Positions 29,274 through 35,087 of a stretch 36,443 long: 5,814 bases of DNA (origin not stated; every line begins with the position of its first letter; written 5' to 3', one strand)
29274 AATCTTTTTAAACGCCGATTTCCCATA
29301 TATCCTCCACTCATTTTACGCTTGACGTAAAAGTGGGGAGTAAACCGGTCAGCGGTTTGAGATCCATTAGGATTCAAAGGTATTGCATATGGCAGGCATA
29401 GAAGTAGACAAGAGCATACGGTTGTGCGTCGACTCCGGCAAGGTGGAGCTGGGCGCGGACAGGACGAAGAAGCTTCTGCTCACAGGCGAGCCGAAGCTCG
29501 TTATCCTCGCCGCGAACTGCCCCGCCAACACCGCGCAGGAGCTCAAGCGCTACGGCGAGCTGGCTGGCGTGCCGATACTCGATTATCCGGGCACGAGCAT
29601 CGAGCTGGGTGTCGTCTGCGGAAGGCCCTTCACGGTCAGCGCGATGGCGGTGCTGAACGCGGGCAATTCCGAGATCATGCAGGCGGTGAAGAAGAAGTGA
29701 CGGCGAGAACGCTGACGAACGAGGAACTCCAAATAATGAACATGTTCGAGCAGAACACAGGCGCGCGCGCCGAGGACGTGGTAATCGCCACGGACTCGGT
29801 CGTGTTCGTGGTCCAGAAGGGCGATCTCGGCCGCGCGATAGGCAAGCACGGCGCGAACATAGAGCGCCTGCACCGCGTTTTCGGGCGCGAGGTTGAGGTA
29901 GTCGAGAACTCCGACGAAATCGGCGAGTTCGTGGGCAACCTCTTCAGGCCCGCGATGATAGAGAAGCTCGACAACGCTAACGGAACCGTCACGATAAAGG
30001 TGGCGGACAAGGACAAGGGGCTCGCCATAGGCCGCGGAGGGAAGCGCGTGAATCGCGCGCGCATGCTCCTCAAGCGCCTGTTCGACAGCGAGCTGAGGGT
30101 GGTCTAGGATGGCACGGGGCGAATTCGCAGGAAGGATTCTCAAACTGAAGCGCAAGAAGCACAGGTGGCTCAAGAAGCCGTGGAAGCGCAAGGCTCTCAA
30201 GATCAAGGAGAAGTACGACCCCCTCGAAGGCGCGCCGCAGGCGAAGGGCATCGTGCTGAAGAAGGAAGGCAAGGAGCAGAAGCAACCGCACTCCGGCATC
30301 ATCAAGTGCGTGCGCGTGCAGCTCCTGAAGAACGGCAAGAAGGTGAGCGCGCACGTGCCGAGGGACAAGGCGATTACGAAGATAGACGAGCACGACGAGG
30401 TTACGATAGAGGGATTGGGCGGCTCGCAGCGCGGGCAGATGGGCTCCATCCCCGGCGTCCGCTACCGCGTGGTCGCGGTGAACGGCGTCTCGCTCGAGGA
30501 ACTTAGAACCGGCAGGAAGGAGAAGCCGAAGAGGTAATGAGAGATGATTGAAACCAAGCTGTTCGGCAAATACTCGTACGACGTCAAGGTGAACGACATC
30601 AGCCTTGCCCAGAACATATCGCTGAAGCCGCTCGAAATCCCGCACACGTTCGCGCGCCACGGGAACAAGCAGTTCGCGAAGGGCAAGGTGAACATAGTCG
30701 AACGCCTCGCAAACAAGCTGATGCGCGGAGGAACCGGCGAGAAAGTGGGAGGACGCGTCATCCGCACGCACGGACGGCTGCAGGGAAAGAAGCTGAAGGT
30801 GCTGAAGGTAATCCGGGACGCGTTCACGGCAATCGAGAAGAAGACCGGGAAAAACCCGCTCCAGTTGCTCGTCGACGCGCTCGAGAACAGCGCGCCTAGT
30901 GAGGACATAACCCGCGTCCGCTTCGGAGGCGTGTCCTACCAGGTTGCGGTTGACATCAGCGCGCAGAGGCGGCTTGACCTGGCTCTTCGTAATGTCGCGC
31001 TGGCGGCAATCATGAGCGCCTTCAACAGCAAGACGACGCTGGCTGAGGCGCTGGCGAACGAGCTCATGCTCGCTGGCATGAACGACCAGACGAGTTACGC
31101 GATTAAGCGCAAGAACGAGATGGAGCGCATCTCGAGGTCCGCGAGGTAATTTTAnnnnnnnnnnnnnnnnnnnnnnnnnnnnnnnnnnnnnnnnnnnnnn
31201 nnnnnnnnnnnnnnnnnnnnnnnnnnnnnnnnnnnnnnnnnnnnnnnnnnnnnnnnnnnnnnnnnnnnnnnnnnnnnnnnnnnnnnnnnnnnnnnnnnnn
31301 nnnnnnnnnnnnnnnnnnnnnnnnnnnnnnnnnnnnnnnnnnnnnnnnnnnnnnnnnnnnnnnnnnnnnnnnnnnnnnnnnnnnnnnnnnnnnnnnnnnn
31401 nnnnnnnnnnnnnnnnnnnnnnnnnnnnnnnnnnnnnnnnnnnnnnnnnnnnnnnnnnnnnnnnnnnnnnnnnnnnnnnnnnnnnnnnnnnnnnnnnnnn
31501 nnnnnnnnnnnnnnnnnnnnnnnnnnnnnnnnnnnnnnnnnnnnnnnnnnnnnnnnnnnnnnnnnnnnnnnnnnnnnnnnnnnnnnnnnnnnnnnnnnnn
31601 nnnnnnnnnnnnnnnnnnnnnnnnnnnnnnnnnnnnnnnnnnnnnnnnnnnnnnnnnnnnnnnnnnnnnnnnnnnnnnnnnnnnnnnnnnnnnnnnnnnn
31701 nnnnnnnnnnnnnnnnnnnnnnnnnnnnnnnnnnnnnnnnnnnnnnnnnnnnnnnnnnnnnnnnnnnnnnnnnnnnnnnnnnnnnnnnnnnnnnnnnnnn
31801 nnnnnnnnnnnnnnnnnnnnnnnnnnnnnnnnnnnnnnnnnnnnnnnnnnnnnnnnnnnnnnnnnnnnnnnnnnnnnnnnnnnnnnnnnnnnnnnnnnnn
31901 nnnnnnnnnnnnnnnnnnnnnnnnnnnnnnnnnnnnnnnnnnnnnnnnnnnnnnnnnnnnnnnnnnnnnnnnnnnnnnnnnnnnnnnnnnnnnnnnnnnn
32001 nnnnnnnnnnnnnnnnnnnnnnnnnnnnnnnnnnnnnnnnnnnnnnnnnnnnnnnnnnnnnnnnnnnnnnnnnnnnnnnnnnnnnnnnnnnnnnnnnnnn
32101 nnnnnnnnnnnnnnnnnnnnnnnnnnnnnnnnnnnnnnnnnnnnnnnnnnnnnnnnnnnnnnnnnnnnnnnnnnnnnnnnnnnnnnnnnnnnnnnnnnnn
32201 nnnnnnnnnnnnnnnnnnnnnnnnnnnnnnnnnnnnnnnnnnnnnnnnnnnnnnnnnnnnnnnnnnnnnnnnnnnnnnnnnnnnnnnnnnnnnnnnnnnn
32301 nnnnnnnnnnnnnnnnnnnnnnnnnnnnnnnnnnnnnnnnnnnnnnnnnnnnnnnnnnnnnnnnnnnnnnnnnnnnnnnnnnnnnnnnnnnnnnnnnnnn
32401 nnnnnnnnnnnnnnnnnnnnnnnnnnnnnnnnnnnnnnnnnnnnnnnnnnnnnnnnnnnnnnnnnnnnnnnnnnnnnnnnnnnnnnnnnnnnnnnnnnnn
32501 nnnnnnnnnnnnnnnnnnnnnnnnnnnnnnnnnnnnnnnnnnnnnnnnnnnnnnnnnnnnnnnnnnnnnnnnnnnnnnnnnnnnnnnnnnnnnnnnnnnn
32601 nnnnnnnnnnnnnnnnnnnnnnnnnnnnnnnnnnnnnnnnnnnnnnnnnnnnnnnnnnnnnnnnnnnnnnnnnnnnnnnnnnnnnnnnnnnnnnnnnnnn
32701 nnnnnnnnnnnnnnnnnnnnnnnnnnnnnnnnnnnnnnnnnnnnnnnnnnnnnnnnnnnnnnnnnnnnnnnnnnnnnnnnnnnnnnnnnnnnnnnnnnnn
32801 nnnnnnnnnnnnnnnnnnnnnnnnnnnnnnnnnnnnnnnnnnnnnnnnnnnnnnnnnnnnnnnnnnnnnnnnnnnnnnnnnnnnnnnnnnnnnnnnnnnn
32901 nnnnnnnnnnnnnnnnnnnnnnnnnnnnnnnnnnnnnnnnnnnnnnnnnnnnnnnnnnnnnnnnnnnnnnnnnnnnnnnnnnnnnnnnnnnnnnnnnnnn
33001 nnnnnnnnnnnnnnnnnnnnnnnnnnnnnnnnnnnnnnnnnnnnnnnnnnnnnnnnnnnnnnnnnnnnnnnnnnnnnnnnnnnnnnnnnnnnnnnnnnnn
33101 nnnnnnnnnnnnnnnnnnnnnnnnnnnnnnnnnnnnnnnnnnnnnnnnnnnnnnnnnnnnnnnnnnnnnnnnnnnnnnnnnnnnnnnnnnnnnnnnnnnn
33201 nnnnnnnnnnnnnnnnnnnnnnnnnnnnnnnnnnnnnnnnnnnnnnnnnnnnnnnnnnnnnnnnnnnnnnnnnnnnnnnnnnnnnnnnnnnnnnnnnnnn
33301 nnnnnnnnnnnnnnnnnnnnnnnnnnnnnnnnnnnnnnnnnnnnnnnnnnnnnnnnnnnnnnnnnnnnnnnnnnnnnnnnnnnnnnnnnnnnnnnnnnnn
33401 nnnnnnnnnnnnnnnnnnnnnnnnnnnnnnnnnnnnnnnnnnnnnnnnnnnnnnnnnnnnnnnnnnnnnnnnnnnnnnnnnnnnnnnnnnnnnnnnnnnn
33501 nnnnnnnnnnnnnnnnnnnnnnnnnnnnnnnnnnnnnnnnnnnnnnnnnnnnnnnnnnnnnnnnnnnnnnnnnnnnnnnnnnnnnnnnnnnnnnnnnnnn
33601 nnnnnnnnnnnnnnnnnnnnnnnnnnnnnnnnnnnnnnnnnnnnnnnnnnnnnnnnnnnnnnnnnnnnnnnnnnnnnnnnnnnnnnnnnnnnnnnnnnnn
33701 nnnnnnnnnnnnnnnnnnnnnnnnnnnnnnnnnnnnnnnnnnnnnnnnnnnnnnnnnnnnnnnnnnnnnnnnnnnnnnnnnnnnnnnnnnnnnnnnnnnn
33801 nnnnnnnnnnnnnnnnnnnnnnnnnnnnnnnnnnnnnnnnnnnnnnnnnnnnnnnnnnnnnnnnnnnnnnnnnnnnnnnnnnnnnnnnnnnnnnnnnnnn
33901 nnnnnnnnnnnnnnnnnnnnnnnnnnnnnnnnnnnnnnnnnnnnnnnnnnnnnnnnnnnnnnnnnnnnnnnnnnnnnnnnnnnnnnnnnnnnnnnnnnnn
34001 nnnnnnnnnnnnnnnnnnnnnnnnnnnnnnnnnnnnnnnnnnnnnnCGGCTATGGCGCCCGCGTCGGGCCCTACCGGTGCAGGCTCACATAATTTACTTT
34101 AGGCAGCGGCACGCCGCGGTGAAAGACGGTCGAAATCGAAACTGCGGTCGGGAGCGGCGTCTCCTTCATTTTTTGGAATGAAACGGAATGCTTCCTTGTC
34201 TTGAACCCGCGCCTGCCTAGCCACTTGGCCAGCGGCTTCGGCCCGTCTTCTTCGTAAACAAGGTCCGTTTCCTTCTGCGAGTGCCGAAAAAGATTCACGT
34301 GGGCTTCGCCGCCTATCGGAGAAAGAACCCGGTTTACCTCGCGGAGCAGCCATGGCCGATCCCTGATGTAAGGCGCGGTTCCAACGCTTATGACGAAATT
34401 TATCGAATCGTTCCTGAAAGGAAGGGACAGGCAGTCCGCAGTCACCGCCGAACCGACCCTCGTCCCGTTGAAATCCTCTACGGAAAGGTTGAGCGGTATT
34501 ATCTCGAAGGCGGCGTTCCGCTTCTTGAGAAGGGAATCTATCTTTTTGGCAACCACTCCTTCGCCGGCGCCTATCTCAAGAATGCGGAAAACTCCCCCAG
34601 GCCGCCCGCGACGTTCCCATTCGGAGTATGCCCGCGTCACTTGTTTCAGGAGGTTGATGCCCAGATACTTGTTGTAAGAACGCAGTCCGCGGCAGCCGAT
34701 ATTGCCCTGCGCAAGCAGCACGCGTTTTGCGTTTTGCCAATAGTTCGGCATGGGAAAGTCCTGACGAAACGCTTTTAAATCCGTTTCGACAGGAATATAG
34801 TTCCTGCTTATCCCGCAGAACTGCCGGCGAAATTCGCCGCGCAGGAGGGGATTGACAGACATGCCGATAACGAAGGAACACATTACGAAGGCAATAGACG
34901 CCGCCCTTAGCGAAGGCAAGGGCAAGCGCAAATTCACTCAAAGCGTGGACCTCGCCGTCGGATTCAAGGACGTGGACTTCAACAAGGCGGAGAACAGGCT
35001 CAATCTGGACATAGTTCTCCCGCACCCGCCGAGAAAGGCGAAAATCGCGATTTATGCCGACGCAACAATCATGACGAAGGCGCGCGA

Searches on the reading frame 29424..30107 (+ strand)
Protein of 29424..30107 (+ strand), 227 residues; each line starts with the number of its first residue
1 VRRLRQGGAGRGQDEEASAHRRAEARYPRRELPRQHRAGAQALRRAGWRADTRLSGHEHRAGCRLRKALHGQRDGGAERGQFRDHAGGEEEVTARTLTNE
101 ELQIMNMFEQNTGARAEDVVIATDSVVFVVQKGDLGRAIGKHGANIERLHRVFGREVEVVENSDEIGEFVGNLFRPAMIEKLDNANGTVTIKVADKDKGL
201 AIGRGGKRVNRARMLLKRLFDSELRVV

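Call 31: search_protein_families(library=pfam, proteins=[window:29424-30107:+], max_evalue=0.00001)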
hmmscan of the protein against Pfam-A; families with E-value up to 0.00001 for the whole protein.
window:29424-30107:+ (227 aa): 3 families
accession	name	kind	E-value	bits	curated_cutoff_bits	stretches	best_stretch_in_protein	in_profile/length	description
PF07650.23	KH_2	-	5.5e-13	49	22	1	111-163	10-64/78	KH domain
PF13184.12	KH_5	-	1.9e-08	34.8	27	1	125-181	4-66/69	NusA-like KH domain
PF13083.13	KH_KhpA-B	-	1.4e-06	28.6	32.1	0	183-216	25-58/73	KhpA/KhpB, KH domain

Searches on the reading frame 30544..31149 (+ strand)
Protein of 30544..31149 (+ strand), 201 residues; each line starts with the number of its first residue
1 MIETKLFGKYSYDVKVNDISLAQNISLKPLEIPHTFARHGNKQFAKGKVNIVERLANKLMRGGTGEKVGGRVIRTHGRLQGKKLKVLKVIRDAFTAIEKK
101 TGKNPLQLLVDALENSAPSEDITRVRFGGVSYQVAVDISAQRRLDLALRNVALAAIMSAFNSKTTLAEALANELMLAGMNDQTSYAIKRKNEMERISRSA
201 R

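Call 31: search_protein_families(library=pfam, proteins=[window:30544-31149:+], max_evalue=0.00001)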
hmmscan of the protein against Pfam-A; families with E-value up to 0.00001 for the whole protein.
window:30544-31149:+ (201 aa): 1 family
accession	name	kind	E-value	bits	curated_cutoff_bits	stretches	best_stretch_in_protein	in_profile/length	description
PF00177.27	Ribosomal_S7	-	3.2e-37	127.8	24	1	28-201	8-148/148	Ribosomal protein S7p/S5e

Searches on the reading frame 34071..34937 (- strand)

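Call 31: search_protein_families(library=pfam, proteins=[window:34071-34937:-], max_evalue=0.00001)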
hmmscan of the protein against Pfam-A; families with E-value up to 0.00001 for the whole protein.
window:34071-34937:- (288 aa): 2 families
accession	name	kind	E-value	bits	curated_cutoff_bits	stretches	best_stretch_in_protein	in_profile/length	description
PF08241.18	Methyltransf_11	-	2.8e-10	41.1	21.2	1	120-209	1-91/95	Methyltransferase domain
PF13649.12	Methyltransf_25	-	2.9e-06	28.3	27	0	119-209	1-97/97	Methyltransferase domain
